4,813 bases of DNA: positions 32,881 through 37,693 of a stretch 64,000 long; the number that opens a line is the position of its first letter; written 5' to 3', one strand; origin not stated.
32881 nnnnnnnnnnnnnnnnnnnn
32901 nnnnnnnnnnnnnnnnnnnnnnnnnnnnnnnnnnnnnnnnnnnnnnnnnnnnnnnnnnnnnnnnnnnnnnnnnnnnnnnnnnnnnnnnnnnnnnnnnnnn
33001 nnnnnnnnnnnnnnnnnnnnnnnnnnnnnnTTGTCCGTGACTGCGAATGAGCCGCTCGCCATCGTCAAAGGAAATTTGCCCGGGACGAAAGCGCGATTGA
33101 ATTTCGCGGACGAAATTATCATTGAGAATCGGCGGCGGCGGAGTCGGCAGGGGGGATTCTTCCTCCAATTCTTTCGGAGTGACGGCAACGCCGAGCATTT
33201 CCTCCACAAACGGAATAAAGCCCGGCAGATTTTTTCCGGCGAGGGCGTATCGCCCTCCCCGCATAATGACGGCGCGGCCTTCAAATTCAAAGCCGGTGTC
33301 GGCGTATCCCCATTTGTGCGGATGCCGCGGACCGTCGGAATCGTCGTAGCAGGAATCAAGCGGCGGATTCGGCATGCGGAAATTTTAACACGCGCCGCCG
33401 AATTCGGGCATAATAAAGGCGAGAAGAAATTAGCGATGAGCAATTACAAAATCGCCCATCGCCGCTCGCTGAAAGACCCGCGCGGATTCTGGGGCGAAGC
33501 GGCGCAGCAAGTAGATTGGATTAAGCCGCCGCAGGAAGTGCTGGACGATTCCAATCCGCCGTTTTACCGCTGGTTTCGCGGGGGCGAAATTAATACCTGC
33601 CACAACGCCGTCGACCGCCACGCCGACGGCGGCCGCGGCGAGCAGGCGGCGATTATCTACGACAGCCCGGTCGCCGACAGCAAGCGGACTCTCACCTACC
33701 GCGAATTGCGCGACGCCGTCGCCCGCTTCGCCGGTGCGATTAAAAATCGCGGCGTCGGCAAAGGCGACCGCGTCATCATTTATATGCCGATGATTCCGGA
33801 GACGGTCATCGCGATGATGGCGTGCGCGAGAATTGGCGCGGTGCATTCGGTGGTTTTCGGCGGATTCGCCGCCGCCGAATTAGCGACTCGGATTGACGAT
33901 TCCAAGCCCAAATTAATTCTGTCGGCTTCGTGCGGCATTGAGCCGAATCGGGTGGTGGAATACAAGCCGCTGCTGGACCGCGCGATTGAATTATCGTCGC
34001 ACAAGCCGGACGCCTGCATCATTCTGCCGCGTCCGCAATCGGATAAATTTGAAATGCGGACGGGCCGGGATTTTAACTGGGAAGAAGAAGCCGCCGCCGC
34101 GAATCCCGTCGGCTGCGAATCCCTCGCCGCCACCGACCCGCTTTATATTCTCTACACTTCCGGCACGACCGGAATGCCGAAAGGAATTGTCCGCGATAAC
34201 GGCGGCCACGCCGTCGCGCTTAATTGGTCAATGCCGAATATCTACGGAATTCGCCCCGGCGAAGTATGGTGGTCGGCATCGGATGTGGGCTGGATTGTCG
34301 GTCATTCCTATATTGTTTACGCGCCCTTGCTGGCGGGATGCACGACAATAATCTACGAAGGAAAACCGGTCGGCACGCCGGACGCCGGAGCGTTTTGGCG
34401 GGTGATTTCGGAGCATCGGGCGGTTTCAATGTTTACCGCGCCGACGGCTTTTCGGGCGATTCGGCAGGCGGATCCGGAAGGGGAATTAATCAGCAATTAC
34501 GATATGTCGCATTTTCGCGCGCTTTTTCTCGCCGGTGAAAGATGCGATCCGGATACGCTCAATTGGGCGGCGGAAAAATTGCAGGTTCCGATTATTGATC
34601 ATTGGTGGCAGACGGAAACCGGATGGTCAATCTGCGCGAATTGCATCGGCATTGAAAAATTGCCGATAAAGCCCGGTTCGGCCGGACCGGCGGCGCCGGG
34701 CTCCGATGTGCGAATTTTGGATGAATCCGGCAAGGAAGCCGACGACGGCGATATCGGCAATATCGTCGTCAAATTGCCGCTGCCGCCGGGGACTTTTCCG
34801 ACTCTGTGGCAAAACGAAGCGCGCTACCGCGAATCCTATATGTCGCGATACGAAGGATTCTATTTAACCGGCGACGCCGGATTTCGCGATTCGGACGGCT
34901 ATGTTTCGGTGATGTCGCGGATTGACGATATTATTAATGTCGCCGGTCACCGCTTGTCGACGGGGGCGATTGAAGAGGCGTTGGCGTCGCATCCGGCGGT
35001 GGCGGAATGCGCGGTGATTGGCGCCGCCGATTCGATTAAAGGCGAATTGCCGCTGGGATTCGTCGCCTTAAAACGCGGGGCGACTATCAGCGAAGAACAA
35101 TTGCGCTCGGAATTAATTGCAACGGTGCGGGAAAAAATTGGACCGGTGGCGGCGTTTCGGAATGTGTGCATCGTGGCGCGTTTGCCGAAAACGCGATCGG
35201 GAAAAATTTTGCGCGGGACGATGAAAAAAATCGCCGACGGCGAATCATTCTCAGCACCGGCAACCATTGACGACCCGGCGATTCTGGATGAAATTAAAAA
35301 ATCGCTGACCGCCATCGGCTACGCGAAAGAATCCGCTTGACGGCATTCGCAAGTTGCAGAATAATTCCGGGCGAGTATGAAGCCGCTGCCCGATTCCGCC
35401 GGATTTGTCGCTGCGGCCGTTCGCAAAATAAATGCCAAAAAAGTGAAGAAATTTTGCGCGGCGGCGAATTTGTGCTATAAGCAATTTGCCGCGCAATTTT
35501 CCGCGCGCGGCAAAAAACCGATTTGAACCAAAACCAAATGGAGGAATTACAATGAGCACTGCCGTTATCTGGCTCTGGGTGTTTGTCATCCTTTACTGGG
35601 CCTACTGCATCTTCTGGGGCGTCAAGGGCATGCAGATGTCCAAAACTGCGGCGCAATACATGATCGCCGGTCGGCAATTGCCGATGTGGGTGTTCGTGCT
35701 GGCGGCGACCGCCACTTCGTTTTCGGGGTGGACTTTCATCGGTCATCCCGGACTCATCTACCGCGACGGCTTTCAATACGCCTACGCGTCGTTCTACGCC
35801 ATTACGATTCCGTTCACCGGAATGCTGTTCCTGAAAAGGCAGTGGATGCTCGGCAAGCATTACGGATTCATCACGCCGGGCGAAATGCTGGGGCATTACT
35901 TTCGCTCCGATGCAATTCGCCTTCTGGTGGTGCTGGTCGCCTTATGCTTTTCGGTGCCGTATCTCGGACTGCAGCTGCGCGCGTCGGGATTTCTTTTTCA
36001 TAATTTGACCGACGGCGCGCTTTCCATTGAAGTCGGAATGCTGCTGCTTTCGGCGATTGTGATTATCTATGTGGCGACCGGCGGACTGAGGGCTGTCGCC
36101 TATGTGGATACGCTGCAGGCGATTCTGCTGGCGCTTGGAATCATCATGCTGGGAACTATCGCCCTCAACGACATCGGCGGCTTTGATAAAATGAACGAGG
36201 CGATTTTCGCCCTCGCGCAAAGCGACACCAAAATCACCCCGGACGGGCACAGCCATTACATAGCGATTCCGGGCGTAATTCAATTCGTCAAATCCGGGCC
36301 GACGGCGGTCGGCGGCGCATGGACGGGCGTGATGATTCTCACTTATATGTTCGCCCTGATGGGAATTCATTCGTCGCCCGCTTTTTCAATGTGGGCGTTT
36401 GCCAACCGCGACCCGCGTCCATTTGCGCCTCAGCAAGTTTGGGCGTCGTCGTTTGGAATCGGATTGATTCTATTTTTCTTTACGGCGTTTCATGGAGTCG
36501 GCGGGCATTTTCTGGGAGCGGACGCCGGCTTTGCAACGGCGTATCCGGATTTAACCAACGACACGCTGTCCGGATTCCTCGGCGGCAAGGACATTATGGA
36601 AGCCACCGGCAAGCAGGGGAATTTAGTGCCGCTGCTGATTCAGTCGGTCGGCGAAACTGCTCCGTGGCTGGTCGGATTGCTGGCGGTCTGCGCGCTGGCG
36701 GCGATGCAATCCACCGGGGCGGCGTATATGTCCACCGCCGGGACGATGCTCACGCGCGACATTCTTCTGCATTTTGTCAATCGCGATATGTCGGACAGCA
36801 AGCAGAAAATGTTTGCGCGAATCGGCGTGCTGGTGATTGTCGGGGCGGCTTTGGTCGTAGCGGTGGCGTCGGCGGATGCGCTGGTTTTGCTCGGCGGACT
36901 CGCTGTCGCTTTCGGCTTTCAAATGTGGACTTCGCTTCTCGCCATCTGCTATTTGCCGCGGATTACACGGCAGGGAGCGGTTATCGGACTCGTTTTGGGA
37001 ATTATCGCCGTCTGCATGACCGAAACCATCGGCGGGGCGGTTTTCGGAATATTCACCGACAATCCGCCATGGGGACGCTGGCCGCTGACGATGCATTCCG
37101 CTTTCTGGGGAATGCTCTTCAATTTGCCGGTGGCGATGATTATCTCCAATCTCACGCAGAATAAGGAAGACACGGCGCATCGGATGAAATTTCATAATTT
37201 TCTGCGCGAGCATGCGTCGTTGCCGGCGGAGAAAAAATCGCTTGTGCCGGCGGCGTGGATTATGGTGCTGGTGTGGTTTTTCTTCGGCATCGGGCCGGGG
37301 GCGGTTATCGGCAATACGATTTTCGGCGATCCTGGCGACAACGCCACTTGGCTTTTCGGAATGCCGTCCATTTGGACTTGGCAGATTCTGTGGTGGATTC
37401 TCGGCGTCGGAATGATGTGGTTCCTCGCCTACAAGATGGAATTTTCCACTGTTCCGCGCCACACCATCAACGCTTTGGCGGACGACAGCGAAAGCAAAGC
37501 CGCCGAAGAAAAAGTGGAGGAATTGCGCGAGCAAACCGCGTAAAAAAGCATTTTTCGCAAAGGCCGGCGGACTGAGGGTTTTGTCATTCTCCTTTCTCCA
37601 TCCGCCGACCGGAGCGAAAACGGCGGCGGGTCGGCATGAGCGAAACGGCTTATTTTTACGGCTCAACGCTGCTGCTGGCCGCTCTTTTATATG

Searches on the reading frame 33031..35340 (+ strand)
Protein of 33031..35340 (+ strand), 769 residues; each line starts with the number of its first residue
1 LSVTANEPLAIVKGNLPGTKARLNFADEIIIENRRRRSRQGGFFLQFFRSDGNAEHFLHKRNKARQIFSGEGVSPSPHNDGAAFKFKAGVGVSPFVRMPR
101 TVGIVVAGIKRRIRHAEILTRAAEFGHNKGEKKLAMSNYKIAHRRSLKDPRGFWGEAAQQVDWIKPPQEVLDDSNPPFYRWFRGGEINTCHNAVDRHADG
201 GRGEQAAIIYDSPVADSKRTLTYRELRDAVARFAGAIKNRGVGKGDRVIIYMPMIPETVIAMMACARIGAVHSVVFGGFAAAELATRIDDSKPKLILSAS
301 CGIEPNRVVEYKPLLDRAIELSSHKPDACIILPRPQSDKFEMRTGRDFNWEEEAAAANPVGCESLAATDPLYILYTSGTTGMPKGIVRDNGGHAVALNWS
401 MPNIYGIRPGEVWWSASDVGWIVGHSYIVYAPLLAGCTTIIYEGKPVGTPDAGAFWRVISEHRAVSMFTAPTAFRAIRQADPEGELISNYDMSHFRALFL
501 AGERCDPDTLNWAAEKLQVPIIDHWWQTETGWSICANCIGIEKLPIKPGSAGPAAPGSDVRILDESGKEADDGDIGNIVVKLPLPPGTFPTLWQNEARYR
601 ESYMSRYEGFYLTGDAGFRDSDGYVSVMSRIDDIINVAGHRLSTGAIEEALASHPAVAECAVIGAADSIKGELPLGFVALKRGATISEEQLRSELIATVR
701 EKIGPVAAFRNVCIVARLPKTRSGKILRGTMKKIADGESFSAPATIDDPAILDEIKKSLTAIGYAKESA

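Call 48: search_protein_families(library=ncbifam, proteins=[window:33031-35340:+], max_evalue=1e-10)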
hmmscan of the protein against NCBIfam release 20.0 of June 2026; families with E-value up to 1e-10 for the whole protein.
window:33031-35340:+ (769 aa): 88 families (the best 25 are shown)
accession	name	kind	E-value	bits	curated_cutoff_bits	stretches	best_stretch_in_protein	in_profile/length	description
NF007815.0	PRK10524.1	equivalog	2.4e-223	743.3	955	1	137-759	2-627/629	propionate--CoA ligase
TIGR02316.1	propion_prpE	equivalog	1.3e-210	701.3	827.4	1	138-759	2-626/628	propionate--CoA ligase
NF001208.0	PRK00174.1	subfamily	1.9e-197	657.5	657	1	131-759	21-645/649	acetate--CoA ligase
TIGR02188.1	Ac_CoA_lig_AcsA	equivalog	2.3e-196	653.8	724.95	1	136-757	4-628/629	acetate--CoA ligase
NF003313.0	PRK04319.1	equivalog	3.1e-113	379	729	1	180-732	36-558/574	acetate--CoA ligase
NF002937.0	PRK03584.1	subfamily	1.7e-90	304.1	639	1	129-757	28-650/657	acetoacetate--CoA ligase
TIGR01217.1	ac_ac_CoA_syn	equivalog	1.1e-73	248.6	520.9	1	122-753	19-642/652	acetoacetate--CoA ligase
NF004837.0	PRK06187.1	subfamily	2.4e-67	227.4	476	1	215-735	28-522/531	long-chain-fatty-acid--CoA ligase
NF047394.1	AcylCoAsynMbcS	equivalog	4e-63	213.8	850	1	193-733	17-518/525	acyl-CoA synthetase MbcS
NF005714.0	PRK07529.1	subfamily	2.9e-54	184.5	632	1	207-735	48-576/640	acyl-CoA synthetase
TIGR02262.1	benz_CoA_lig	subfamily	1.9e-51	175.3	375.25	1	187-730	3-504/508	benzoate-CoA ligase family protein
NF006182.0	PRK08316.1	subfamily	3.4e-51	174.3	663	1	214-733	30-515/523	fatty acyl-CoA synthetase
NF053567.1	HBDA_AROS1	equivalog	8.4e-50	169.6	1000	1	184-731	9-515/523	3-hydroxybenzoate--CoA ligase HbdA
TIGR01733.1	AA-adenyl-dom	subfamily_domain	5.2e-49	167.1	317.4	1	222-662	1-409/409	amino acid adenylation domain-containing protein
NF009071.0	PRK12406.1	subfamily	5e-47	160.5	701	1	215-732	7-499/510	acyl-CoA synthetase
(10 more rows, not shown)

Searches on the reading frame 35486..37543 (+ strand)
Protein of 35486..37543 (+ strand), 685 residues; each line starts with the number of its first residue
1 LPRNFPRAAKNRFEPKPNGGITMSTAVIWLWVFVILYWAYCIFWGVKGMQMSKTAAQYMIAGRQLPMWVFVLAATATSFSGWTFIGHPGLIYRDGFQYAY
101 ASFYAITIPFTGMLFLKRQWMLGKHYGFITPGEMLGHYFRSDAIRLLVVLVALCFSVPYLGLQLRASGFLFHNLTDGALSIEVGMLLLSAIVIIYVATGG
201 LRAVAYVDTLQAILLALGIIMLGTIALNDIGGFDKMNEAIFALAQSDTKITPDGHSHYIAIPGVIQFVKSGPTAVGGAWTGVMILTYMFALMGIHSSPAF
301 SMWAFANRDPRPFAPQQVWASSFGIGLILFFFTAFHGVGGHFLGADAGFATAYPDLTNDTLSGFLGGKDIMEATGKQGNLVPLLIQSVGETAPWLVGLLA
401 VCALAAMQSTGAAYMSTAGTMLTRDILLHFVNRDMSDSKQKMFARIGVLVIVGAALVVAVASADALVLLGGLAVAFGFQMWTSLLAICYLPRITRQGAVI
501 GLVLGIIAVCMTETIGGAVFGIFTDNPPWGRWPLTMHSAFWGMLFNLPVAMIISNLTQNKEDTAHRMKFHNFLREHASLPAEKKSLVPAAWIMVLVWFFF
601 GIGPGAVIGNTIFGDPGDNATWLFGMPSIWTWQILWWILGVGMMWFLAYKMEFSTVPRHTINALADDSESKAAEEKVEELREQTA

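Call 48: search_protein_families(library=ncbifam, proteins=[window:35486-37543:+], max_evalue=1e-10)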
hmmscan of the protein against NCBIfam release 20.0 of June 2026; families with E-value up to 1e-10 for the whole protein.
window:35486-37543:+ (685 aa): 8 families
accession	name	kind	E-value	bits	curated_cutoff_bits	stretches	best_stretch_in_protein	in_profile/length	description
TIGR00813.1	sss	superfamily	7.4e-40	137.3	184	1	58-505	1-411/411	sodium/solute symporter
TIGR02121.1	Na_Pro_sym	equivalog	5.8e-29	101.1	515.5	2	30-246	3-221/488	sodium/proline symporter PutP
TIGR03648.1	Na_symport_lg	subfamily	2.3e-26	92.4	320.75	1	377-566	344-539/547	VC_2705 family sodium/solute symporter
TIGR02119.1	panF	equivalog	1e-24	87.4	328.05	1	27-267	4-241/471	sodium/pantothenate symporter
NF046076.1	monocarbox_MctP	equivalog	1.3e-22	80.1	625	1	51-296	27-262/481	monocarboxylate uptake permease MctP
NF011948.0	PRK15419.1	equivalog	1.5e-16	60.4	955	0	32-240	9-219/502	sodium/proline symporter PutP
NF007790.0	PRK10484.1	equivalog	9.9e-15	54.3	401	0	28-243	6-224/527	solute:sodium symporter family transporter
NF058657.1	MncbAcdTpMctC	equivalog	6.8e-14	51.2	670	0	364-535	303-478/527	monocarboxylic acid transporter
